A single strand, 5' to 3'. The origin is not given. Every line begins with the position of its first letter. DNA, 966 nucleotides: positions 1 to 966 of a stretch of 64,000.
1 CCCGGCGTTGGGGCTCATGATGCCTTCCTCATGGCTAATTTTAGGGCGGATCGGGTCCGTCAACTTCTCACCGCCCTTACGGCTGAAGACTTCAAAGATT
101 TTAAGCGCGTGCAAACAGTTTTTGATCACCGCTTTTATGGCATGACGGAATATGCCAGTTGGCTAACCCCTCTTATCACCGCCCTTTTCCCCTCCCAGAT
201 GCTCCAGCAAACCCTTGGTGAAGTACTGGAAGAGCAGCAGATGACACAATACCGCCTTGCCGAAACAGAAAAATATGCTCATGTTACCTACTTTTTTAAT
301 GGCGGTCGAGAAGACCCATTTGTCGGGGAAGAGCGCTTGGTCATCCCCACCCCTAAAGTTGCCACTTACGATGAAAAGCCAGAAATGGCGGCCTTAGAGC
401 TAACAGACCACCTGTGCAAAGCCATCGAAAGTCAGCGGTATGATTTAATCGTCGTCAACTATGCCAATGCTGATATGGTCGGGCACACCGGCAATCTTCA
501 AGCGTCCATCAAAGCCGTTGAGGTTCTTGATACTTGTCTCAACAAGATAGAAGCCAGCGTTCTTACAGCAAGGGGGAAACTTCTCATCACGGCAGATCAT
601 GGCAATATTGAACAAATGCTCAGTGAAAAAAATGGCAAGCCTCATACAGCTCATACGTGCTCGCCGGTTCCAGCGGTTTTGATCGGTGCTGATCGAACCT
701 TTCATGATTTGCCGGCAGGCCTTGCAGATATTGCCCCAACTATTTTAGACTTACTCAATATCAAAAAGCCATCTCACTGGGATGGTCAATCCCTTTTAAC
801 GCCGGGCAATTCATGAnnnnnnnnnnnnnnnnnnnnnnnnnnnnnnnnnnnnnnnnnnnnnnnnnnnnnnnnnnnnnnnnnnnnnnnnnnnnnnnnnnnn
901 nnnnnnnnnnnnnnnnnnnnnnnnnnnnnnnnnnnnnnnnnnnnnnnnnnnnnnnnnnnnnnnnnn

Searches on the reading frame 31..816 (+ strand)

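Call 51: search_protein_families(library=pfam, proteins=[window:31-816:+], max_evalue=0.0001)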
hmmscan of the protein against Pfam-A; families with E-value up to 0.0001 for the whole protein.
window:31-816:+ (261 aa): 2 families
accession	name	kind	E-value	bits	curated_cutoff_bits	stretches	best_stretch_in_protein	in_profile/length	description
PF01676.23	Metalloenzyme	-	4.2e-57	194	24.3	1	53-246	62-252/252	Metalloenzyme superfamily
PF06415.18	iPGM_N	-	2.7e-07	30.8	27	1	1-42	176-216/217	BPG-independent PGAM N-terminus (iPGM_N)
